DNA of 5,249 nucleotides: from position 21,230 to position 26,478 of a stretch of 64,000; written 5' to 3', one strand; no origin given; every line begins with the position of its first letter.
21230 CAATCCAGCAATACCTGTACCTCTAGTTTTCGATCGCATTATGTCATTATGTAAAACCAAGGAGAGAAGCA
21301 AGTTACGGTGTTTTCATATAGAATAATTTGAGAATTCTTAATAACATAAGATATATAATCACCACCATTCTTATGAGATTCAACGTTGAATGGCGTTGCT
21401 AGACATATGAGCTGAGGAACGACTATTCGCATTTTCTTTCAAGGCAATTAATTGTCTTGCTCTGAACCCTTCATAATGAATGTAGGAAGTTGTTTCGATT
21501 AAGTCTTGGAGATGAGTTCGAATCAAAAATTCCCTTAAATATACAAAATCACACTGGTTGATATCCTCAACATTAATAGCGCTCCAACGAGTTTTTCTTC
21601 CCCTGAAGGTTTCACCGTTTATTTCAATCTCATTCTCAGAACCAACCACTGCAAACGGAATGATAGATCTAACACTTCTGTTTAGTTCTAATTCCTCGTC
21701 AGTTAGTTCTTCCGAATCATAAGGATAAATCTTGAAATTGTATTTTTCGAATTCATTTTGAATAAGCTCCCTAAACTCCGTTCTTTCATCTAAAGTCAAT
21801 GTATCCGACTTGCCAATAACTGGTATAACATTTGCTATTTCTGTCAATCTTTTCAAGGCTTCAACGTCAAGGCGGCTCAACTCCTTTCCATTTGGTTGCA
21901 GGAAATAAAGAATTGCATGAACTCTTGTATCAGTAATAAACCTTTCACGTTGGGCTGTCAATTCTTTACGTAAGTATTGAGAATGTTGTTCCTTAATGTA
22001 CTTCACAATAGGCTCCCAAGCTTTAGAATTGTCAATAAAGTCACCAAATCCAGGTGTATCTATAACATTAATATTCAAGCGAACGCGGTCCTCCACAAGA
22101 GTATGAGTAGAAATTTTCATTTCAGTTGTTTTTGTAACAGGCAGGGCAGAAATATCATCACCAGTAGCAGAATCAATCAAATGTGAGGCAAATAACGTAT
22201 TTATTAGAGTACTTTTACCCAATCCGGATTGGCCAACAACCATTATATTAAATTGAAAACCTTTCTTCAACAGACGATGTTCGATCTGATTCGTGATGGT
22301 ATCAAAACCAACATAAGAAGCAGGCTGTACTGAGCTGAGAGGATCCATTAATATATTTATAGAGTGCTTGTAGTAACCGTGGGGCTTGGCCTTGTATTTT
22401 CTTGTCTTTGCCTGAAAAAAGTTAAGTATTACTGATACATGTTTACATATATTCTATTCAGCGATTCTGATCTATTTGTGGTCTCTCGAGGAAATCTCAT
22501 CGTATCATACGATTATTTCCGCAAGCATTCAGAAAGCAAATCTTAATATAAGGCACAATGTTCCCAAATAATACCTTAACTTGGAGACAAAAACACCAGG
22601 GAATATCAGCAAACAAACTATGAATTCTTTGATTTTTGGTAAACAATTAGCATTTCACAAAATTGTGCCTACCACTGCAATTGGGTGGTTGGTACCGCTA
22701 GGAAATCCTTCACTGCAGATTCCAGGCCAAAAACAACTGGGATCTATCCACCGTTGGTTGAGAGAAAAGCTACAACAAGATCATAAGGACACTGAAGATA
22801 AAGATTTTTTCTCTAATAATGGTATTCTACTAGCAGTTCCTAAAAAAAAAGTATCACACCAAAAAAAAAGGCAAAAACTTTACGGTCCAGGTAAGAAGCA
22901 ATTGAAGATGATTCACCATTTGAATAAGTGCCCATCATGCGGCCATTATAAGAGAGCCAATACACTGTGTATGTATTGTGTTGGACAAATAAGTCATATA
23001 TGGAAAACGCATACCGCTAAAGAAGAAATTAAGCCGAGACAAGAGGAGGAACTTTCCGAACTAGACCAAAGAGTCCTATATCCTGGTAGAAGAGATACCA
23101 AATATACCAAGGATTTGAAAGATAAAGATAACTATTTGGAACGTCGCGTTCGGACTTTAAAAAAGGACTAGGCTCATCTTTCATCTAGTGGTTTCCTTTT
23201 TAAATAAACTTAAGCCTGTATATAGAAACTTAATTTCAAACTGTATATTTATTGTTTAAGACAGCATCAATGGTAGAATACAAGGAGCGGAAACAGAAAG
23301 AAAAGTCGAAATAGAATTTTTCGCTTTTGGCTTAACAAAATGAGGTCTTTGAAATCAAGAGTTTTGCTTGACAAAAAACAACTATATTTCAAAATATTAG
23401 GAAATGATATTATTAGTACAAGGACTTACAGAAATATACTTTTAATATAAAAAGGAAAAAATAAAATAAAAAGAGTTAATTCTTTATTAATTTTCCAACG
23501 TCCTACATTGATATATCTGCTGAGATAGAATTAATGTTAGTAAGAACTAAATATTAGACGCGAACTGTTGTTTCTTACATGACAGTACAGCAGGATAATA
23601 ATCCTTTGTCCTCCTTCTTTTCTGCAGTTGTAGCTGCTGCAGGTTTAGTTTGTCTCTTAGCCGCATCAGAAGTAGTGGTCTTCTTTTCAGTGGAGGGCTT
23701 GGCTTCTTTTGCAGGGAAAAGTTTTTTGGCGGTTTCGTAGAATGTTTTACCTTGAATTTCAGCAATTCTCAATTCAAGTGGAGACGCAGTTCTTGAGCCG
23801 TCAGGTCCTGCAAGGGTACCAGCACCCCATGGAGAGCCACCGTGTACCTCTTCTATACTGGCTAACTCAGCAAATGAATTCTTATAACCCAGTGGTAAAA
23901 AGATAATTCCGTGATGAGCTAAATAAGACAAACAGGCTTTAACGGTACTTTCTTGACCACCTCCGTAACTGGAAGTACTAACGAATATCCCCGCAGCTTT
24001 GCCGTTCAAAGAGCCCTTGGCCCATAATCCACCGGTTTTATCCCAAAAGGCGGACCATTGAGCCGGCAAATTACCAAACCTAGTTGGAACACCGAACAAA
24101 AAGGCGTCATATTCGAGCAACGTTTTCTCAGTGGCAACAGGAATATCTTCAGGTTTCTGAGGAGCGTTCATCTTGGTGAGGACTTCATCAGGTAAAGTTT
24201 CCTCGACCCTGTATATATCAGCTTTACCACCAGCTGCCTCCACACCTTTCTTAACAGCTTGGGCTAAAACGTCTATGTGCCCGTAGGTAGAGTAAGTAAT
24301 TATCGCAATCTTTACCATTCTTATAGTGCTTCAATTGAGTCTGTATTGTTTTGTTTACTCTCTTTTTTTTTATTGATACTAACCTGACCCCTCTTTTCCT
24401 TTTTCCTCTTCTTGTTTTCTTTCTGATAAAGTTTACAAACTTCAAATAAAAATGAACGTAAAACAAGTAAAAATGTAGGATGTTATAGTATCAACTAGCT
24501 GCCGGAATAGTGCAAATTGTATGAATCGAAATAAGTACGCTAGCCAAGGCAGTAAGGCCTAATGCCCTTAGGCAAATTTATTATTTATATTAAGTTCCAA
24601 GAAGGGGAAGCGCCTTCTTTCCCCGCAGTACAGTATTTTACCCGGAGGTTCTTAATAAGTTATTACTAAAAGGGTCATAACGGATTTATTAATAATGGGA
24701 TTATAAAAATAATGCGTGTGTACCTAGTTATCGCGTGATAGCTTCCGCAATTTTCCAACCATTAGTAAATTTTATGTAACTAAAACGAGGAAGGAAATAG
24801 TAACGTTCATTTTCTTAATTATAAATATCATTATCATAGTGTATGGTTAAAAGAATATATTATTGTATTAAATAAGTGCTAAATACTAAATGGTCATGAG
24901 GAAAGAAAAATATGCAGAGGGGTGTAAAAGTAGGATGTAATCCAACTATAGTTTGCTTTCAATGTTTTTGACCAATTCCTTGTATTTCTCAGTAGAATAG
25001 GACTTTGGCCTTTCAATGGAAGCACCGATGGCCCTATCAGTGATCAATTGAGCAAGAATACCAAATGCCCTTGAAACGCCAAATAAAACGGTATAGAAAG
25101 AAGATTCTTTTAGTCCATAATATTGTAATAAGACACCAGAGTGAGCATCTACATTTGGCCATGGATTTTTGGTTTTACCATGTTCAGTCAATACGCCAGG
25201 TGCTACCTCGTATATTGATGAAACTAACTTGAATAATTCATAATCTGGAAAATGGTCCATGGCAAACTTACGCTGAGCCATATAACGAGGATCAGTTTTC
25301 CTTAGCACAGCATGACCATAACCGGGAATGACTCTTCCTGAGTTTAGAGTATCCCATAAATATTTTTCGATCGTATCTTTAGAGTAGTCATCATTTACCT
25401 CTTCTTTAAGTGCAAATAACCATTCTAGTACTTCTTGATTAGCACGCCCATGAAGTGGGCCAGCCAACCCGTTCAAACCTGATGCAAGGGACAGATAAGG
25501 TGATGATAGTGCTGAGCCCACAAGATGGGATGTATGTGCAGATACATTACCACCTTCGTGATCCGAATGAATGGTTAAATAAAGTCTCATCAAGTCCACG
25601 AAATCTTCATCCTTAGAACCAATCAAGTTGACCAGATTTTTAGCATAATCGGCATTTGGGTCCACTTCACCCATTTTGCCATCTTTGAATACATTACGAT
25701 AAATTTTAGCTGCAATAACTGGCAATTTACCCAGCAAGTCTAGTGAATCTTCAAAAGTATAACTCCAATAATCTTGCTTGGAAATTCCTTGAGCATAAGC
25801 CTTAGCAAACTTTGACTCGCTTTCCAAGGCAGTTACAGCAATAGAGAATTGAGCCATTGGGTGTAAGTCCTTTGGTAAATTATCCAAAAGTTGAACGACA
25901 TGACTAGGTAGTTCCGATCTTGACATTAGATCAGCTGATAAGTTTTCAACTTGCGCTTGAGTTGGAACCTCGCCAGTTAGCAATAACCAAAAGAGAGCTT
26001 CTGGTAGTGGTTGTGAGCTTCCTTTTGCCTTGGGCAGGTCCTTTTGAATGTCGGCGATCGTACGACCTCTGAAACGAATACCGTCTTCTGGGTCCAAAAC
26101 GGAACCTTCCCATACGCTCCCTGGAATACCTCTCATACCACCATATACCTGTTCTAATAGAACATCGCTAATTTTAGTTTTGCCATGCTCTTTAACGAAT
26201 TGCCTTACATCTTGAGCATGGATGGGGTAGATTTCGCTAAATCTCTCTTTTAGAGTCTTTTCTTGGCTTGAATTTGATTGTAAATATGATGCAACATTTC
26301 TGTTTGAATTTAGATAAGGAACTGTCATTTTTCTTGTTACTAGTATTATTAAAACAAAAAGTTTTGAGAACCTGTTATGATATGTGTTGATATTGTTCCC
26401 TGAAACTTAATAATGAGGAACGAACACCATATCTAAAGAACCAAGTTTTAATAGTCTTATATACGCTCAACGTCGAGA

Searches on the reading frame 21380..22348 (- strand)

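Call 34: search_protein_families(library=pfam, proteins=[window:21380-22348:-], max_evalue=0.00001)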
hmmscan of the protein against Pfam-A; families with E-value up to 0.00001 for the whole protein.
window:21380-22348:- (322 aa): 5 families
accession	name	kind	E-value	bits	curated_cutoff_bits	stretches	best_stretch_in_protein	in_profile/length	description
PF00735.24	Septin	-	5e-108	361.1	26.2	1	29-308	1-279/280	Septin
PF01926.29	MMR_HSR1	-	6.2e-08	33.2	21.9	1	35-170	2-102/113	50S ribosome-binding GTPase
PF00009.33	GTP_EFTU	-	2.1e-07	31.1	26.5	0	34-108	5-86/188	Elongation factor Tu GTP binding domain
PF03193.22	RsgA_GTPase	-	3.4e-07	30.7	30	1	34-103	108-170/174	RsgA GTPase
PF04548.22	AIG1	-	3.4e-07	30.2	27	1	34-109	2-67/212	AIG1 family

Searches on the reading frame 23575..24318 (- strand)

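Call 34: search_protein_families(library=pfam, proteins=[window:23575-24318:-], max_evalue=0.00001)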
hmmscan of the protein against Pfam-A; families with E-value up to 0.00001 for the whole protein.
window:23575-24318:- (247 aa): 2 families
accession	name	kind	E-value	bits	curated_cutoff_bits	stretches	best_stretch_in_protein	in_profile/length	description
PF00258.30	Flavodoxin_1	-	2.2e-14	54.2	25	1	6-137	1-143/143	Flavodoxin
PF03358.20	FMN_red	-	5.7e-11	42.6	24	1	4-142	3-141/152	NADPH-dependent FMN reductase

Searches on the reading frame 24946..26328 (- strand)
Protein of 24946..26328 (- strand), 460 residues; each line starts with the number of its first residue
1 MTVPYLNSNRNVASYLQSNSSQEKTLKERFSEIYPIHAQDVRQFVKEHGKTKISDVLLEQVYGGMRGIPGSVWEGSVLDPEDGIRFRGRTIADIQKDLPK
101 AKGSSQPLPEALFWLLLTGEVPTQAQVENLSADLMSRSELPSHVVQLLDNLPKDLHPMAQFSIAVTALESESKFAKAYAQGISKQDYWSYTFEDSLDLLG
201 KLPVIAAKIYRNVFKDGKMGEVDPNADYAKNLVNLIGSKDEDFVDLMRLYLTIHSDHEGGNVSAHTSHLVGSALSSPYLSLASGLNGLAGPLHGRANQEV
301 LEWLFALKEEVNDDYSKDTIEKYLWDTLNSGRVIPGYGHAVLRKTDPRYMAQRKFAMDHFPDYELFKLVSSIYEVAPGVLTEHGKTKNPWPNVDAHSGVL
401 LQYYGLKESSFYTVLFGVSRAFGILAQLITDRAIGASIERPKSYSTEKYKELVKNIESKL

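Call 34: search_protein_families(library=pfam, proteins=[window:24946-26328:-], max_evalue=0.00001)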
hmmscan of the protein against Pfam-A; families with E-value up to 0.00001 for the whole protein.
window:24946-26328:- (460 aa): 1 family
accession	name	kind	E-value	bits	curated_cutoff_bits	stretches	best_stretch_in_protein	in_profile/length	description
PF00285.26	Citrate_synt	-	3.7e-96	322.7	27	1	64-442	1-357/357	Citrate synthase, C-terminal domain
